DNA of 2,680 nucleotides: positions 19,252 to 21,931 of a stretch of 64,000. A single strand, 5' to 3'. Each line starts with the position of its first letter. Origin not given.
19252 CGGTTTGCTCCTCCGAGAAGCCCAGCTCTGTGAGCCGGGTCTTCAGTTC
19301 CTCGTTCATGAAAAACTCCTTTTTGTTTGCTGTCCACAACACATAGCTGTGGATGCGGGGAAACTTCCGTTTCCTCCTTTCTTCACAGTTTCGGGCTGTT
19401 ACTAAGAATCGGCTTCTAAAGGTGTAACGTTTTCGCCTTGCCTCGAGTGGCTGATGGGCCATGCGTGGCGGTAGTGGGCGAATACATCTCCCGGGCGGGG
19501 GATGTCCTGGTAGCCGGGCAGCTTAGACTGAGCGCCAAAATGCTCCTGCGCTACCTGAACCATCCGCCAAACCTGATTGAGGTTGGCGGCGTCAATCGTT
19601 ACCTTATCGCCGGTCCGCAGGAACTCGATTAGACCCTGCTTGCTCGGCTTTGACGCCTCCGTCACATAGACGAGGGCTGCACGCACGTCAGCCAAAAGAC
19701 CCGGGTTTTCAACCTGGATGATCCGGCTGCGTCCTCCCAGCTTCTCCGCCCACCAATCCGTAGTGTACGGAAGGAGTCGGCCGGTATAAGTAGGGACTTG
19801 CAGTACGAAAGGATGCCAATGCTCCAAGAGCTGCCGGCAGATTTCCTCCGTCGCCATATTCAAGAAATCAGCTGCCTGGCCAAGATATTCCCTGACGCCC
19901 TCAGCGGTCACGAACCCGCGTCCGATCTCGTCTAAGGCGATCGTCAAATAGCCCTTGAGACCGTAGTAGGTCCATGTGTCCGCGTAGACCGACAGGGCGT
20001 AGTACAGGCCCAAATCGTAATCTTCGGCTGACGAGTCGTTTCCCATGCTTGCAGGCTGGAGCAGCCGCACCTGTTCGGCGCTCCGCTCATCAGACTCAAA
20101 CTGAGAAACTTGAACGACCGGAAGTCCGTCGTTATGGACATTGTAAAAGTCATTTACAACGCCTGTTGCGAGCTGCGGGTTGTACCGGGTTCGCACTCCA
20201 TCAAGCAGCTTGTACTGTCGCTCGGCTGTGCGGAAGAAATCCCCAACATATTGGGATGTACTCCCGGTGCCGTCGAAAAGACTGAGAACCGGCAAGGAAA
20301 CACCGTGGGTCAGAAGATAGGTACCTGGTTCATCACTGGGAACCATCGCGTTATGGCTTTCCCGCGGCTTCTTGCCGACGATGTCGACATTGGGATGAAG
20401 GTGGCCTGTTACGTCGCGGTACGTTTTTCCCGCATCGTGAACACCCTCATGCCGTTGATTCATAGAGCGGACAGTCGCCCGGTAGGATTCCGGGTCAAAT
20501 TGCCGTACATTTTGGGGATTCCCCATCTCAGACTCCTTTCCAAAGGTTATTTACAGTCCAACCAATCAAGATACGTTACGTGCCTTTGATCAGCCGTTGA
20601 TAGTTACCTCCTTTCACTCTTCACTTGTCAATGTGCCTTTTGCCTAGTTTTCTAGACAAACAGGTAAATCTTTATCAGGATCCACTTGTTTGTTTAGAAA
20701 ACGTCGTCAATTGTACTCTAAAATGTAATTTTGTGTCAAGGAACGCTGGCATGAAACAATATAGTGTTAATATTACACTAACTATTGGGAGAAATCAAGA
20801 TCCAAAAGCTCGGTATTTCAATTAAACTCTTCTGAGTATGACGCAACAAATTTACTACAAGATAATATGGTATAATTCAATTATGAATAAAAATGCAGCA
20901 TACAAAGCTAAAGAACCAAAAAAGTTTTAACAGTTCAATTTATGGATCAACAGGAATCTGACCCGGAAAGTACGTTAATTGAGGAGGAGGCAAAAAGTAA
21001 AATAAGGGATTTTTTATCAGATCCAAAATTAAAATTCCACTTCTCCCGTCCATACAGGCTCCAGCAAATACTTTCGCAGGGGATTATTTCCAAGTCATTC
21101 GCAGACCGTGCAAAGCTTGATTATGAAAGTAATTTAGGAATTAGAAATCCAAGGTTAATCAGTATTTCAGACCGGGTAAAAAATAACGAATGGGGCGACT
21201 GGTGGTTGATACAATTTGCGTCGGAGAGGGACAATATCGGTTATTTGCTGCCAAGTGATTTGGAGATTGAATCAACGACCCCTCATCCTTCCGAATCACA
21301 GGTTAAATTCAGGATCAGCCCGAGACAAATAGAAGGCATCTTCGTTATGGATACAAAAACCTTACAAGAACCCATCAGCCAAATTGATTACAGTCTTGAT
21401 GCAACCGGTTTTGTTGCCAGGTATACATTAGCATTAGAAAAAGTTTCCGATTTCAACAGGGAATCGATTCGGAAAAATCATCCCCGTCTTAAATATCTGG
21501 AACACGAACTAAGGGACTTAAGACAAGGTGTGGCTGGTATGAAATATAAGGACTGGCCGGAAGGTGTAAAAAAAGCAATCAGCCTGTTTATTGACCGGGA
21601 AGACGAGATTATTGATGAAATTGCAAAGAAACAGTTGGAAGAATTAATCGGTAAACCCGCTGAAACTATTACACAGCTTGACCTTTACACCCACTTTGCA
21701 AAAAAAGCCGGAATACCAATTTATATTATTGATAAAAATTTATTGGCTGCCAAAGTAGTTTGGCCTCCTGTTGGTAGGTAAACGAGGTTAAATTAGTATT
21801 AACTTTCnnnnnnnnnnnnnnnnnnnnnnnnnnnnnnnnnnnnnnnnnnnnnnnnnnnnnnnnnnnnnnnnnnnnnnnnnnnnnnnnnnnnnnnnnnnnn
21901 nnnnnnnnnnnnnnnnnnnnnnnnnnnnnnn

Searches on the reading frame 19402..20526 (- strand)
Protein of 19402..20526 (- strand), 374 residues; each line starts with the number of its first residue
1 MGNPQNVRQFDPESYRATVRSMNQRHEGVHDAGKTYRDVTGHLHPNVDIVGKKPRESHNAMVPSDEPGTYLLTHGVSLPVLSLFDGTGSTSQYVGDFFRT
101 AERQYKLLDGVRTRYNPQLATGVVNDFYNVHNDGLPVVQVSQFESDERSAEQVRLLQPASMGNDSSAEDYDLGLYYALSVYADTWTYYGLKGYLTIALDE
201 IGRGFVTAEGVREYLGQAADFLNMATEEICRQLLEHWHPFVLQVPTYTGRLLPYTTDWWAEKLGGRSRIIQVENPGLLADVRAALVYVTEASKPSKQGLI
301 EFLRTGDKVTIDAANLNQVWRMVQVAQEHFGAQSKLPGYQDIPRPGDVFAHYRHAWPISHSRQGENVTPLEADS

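Call 6: search_protein_families(library=pfam, proteins=[window:19402-20526:-], max_evalue=0.1)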
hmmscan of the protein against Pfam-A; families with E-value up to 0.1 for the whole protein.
window:19402-20526:- (374 aa): 0 families

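Call 7: search_protein_families(library=padloc, proteins=[window:19402-20526:-], max_evalue=0.1)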
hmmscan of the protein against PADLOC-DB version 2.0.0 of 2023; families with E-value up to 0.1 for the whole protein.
window:19402-20526:- (374 aa): 0 families

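Call 27: search_solved_structures(query=A1, max_evalue=10, show_alignments=2)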
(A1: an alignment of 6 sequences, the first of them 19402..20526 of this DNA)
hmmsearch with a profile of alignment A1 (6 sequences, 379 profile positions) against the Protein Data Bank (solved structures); distinct sequences matched with E-value up to 10: 1.
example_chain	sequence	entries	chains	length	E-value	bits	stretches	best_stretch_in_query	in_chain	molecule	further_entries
4jwq_A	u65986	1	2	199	0.15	14.5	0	284-321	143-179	Calcium-dependent protein kinase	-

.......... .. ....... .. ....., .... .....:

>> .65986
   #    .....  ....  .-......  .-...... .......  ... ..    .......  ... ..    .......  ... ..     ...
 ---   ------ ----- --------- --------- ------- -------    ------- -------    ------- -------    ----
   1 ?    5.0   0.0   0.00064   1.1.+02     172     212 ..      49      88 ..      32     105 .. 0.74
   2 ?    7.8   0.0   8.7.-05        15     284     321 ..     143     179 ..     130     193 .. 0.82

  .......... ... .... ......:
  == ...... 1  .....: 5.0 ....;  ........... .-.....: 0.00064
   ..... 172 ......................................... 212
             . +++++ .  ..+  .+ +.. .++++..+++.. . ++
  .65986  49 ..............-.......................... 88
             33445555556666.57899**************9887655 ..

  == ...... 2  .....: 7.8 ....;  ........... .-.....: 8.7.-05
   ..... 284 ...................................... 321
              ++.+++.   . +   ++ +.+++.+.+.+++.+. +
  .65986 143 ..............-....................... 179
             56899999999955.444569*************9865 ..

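Call 32: find_homologous_proteins(query=A1, max_evalue=0.001)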
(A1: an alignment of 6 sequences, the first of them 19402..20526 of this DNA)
Query A1 (6 sequences) (374 aa, profile of the alignment): 235 proteins with E <= 0.001 among 8000 candidates; the best 120 are listed.
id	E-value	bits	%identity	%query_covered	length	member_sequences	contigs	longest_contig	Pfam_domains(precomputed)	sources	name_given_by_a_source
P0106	3.6e-164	565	58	99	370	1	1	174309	-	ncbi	-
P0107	2.8e-158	545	100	94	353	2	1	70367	-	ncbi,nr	ncbi:hypothetical protein HYW46_03690 [Candidatus Daviesbacteria bacterium]|nr:hypothetical protein 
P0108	3.4e-154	532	59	99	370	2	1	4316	-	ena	-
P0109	1.1e-151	524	61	99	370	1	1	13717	-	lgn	-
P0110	3.9e-150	518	67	99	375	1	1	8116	-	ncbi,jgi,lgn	-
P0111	3.0e-149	515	70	99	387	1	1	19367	-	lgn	-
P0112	7.5e-149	514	69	99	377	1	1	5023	-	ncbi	ncbi:MAG: hypothetical protein V1897_02455 [Pseudomonadota bacterium]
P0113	9.2e-148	511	60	99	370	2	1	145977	-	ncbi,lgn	-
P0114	1.1e-147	510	59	98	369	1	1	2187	-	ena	-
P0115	5.1e-147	508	47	99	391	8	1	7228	-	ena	-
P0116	1.2e-146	507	70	99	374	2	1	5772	-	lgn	-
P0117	4.5e-146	505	60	98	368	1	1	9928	-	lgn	-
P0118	5.7e-146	505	71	97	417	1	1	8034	-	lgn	-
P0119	1.6e-144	500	65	99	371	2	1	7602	-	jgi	jgi:hypothetical protein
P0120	4.2e-144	499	66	99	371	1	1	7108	-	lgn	-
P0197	2.5e-86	308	27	86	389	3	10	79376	-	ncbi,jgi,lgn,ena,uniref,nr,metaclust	ncbi:MAG: hypothetical protein A3J55_04395 [Candidatus Ryanbacteria bacterium RIFCSPHIGHO2_02_FULL_4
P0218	1.1e-82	296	28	97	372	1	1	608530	-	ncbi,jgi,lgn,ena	ncbi:MAG: hypothetical protein WC528_00830 [Patescibacteria group bacterium]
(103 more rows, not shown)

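Call 42: predict_structure(alignment_id=A3)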
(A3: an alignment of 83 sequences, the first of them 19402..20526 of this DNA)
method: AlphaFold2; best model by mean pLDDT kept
length: 374 residues; sequences in the alignment: 83
mean_pLDDT: 94.8   pTM: 0.93
mean pLDDT of the five models: 94.8, 94.8, 94.4, 94.5, 94.2
residues with pLDDT >= 90: 335; 70-90: 32; 50-70: 6; < 50: 1
segments of 3 or more residues with pLDDT < 50: none
pLDDT, mean of each block of 10 residues (from residue 1): 84 96 97 97 97 96 96 97 94 94 93 95 93 93 97 95 83 98 97 98 97 96 98 98 96 98 98 96 98 97 83 95 98 97 97 96 93 58
secondary structure, 60 per line:
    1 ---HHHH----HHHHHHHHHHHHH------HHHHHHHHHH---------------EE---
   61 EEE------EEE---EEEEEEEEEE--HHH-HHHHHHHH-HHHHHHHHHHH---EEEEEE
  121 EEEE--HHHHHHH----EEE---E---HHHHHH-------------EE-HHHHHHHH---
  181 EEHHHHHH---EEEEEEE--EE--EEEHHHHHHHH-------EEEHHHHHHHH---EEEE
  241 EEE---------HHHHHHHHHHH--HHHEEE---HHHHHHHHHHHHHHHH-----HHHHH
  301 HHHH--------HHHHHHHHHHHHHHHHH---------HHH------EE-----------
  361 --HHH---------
elements in order: H4-7 H12-24 H31-40 E61-63 E70-72 E76-85 H92-99 H101-111 E115-124 H127-133 E138-140 H148-153 H170-177 H183-188 E192-198 E205-207 H208-215 E223-225 H226-233 E237-243 H253-263 E269-271 H275-290 H296-304 H313-329

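Call 45: fold_search(model_id=the predicted structure, library=pdb)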
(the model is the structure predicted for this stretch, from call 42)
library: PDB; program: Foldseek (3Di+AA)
matches with E <= 10: 1086; with E <= 0.001: 138
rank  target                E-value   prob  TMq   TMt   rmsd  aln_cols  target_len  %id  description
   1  6m3y                  3.3e-06  1.00  0.40  0.20  13.0       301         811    9  Crystal structure of pilus adhesin, SpaC from Lactobacillus rhamnosus GG - open conformation (released 2020-07-29)
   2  6om2_D                4.7e-06  1.00  0.36  0.40   8.0       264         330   12  Crystal structure of atypical integrin alphaV beta8 with proTGF-beta1 ligand peptide (released 2019-12-11)
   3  7y1t_B                7.2e-06  1.00  0.37  0.39  13.6       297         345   10  Complex of integrin alphaV/beta8 and L-TGF-beta1 at a ratio of 1:2 (released 2022-08-31)
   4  4um9_B                7.7e-06  1.00  0.37  0.31  14.3       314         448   10  Crystal structure of alpha V beta 6 with peptide (released 2014-11-12)
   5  6m48_B                8.2e-06  1.00  0.38  0.19  13.4       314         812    8  Crystal structure of pilus adhesin, SpaC from Lactobacillus rhamnosus GG - P21212 form (released 2020-07-29)
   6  8vs6_B                8.7e-06  1.00  0.37  0.39  13.3       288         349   11  L-TGF-b3/avb8 (released 2024-09-11)
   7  9cz7_B                9.8e-06  1.00  0.38  0.31  13.2       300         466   10  Crystal structure of integrin avb6 headpiece in complex with compound 12 (released 2024-11-13)
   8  4neh_B                1.0e-05  1.00  0.33  0.20   8.6       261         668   12  An internal ligand-bound, metastable state of a leukocyte integrin, aXb2 (released 2014-01-15)
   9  4um9_D                1.1e-05  1.00  0.38  0.32  11.9       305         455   11  Crystal structure of alpha V beta 6 with peptide (released 2014-11-12)
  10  4g1e_B                1.3e-05  1.00  0.40  0.22  13.9       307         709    8  Crystal structure of integrin alpha V beta 3 with coil-coiled tag. (released 2012-12-12)
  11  6m48_A                1.3e-05  1.00  0.39  0.20  13.4       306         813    8  Crystal structure of pilus adhesin, SpaC from Lactobacillus rhamnosus GG - P21212 form (released 2020-07-29)
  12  6uja_B                1.6e-05  1.00  0.36  0.37  11.7       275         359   13  Integrin alpha-v beta-8 in complex with pro-TGF-beta1 (released 2020-02-05)
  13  8xfo_B                1.8e-05  1.00  0.35  0.30  12.1       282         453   11  Cryo-EM structure of integrin ITGAV, ITGB3 and CYCLO (RGDFK) complex, conformation 2 (released 2024-12-18)
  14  9e8c_B                2.0e-05  1.00  0.38  0.30  14.2       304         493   11  Integrin aIIbb3 dimer conformation from human platelet membrane crude preparation (released 2025-10-15)
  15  8t2v_B                2.0e-05  1.00  0.35  0.20  12.2       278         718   12  Cryo-EM Structures of Full-length Integrin alphaIIbbeta3 in Native Lipids (released 2023-07-26)
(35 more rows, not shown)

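Call 52: search_protein_families(library=phrogs, proteins=[window:19402-20526:-], max_evalue=0.01)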
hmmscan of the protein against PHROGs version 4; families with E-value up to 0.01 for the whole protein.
window:19402-20526:- (374 aa): 1 family
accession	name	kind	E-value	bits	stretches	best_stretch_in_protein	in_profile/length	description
phrog_2971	-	unknown function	9.1e-10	39.2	1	74-243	83-249/352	-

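Call 53: search_dna_similar(query=window:19402-20526:-, collection=phages, mode=protein, max_evalue=0.01, max_rows=30, rows=spread)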
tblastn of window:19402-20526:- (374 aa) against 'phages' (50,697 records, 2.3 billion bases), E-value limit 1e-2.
Records with a match: 157; places in all: 157; records where one place covers at least 80% of the query: 0.
Best place of each record, by identity: <60% 157.
By first word of the organism name: Mycobacterium 140; Rhizobium 10; Vibrio 6; Mycolicibacterium 1.
By host as written in the record: Mycobacterium smegmatis mc2 155 107; Mycobacterium smegmatis mc#155 15; Mycobacterium sp. 6; - 4; Mycobacterium smegmatius mc2 155 3; Mycobacterium 2; Mycobacterium smegmatis SN2 2; Vibrio alginolyticus CECT 521 2; and 14 more.
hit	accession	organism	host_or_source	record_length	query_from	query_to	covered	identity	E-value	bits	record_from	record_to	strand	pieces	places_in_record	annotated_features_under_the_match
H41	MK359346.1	Mycobacterium phage NoodleTree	Mycobacterium smegmatis mc2 155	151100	32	253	59%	28.2%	2e-6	56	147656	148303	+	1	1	258: hypothetical protein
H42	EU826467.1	Mycobacterium phage Rizal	Mycobacterium sp.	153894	32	253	59%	28.2%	2e-6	56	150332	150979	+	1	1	251: hypothetical protein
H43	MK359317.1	Mycobacterium phage FrayBell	Mycobacterium smegmatis mc2 155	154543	32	253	59%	28.2%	2e-6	56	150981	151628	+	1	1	265: hypothetical protein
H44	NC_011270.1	Mycobacterium phage Spud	-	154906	32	253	59%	28.2%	2e-6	56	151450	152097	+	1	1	254: gp254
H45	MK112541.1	Mycobacterium phage Jessibeth14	Mycobacterium smegmatis mc2 155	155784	32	253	59%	28.2%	2e-6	56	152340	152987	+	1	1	262: hypothetical protein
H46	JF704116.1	Mycobacterium phage Drazdys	Mycobacterium smegmatis mc2 155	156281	32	253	59%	28.2%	2e-6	56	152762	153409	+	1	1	259: hypothetical protein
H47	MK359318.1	Mycobacterium phage Specks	Mycobacterium smegmatis mc2 155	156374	32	253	59%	28.2%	2e-6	56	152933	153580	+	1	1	267: hypothetical protein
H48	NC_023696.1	Mycobacterium phage Dandelion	Mycobacterium smegmatis mc2 155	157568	32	253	59%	27.2%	1e-6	56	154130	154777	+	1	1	268: hypothetical protein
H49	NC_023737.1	Mycobacterium phage Pleione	Mycobacterium smegmatis mc2 155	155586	32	253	59%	27.2%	1e-6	56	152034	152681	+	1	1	266: hypothetical protein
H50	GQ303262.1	Mycobacterium phage LRRHood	Mycobacterium smegmatis mc2 155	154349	32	253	59%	27.2%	2e-6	56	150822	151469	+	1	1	254: hypothetical protein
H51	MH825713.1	Mycobacterium phage Zalkecks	Mycobacterium smegmatius mc2 155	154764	32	253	59%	27.2%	2e-6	56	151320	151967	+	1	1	261: hypothetical protein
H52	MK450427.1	Mycobacterium phage Adlitam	Mycobacterium smegmatis mc2 155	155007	32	253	59%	27.2%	2e-6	56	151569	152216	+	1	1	262: hypothetical protein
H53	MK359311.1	Mycobacterium phage SmallFry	Mycobacterium smegmatis mc2 155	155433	32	253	59%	27.2%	2e-6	56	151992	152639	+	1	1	263: hypothetical protein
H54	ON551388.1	Mycolicibacterium phage Kashi_SSH1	Mycolicibacterium smegmatis MC2 155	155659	32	253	59%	27.2%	2e-6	56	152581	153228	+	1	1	hypothetical protein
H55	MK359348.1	Mycobacterium phage Rahel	Mycobacterium smegmatis mc2 155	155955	32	253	59%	27.2%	2e-6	56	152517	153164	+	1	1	264: hypothetical protein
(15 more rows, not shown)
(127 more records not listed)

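Call 80: find_encoding_contigs(protein=P0218, flank=7000, max_places=1)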
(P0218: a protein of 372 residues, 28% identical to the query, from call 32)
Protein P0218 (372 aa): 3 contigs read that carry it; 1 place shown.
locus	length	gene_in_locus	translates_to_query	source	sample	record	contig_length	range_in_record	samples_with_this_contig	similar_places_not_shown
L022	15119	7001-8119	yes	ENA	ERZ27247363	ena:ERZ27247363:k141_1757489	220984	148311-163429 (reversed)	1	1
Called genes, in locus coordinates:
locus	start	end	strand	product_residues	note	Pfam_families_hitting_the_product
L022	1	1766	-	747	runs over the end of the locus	PF01138:RNase_PH, PF03725:RNase_PH_C, PF03726:PNPase (weak), PF01138:RNase_PH, PF00013:KH_1 (weak), PF00575:S1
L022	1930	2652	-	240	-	-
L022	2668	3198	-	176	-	PF01936:NYN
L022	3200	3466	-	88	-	PF00312:Ribosomal_S15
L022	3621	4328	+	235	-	PF13495:Phage_int_SAM_4 (faint), PF02899:Phage_int_SAM_1, PF00589:Phage_integrase (faint)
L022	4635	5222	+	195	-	-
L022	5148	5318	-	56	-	-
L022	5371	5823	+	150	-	-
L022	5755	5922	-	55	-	-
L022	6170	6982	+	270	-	-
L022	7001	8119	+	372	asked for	-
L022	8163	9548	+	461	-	PF00709:Adenylsucc_synt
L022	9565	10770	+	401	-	-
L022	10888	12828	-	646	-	PF18765:Polbeta (faint)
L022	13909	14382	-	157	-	-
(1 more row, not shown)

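Call 81: find_encoding_contigs(protein=P0197, flank=7000, max_places=1)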
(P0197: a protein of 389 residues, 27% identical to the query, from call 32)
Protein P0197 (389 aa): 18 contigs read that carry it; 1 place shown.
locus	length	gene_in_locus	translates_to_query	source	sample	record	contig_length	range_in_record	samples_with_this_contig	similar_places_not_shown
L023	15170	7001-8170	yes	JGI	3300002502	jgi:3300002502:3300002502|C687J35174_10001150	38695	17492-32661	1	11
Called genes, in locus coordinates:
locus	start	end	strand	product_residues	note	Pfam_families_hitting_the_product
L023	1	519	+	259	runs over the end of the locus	-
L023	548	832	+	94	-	-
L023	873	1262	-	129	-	-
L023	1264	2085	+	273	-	PF02679:ComA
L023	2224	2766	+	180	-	-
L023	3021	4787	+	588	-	PF02310:B12-binding, PF04055:Radical_SAM, PF13282:DUF4070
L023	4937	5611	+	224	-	PF00293:NUDIX (weak), PF19368:WHD_AraR, PF21906:WHD_NrtR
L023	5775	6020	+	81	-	PF18127:NAMPT_N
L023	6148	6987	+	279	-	-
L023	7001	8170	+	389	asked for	-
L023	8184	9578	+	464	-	PF00709:Adenylsucc_synt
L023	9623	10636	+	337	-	-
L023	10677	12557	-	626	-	-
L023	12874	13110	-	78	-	-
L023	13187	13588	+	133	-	-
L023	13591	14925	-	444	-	PF00270:DEAD, PF04851:ResIII, PF00271:Helicase_C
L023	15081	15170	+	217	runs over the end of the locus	PF02698:DUF218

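Call 91: search_protein_families(library=pfam, proteins=[L023:6148-6987:+, L023:9623-10636:+], max_evalue=0.1)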
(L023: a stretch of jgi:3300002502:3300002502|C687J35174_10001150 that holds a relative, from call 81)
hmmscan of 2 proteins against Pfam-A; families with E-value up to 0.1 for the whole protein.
L023:6148-6987:+ (279 aa): 0 families

L023:9623-10636:+ (337 aa): 0 families

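Call 102: search_protein_representatives(alignment_id=A3)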
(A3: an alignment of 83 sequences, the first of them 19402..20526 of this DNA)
Query: 83 sequences, 374 profile positions. Proteins with E-value up to 0.001 (for the whole library): 1068; up to 1e-10: 597; up to 1e-30: 109. The best 150 are listed.
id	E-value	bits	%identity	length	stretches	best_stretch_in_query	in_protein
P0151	2.2e-154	530.5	-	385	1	3-373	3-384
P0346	7.3e-146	502.5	-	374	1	1-374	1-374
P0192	6.5e-144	496.0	-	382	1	1-361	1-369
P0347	1.7e-141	488.1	-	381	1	2-374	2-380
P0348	9.5e-140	482.3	-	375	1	1-373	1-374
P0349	2.8e-129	447.9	-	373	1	1-373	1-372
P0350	7.9e-128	443.1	-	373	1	1-374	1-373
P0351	2.1e-125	435.1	-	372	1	1-355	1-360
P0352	2.9e-122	424.8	-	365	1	3-372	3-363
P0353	3.8e-120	417.8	-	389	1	1-361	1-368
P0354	3.7e-116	404.7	-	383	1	1-373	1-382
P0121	4.1e-113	394.7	-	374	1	4-361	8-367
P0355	8.7e-113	393.6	-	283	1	84-360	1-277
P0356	8.4e-111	387.1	-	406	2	4-276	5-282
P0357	1.3e-110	386.5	-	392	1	1-360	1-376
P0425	1.3e-50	189.0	-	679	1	32-359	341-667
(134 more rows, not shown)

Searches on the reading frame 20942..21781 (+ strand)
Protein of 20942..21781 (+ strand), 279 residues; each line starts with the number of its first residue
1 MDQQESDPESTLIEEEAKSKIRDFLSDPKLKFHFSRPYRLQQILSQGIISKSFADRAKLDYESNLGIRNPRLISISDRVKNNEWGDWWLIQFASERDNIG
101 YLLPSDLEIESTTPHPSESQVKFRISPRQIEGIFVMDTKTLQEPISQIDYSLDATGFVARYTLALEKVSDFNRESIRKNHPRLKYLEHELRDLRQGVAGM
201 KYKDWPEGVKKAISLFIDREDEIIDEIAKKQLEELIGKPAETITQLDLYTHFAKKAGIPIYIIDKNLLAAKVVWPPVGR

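Call 6: search_protein_families(library=pfam, proteins=[window:20942-21781:+], max_evalue=0.1)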
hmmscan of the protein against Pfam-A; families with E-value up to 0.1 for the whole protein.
window:20942-21781:+ (279 aa): 0 families

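Call 7: search_protein_families(library=padloc, proteins=[window:20942-21781:+], max_evalue=0.1)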
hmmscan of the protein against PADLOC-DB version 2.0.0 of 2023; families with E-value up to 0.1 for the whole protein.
window:20942-21781:+ (279 aa): 1 family
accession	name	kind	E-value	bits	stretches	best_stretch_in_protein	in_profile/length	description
PDLC04965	PDC-S23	-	0.0018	15.7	1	136-266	142-259/327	-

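Call 52: search_protein_families(library=phrogs, proteins=[window:20942-21781:+], max_evalue=0.01)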
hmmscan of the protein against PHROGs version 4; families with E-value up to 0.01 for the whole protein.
window:20942-21781:+ (279 aa): 0 families
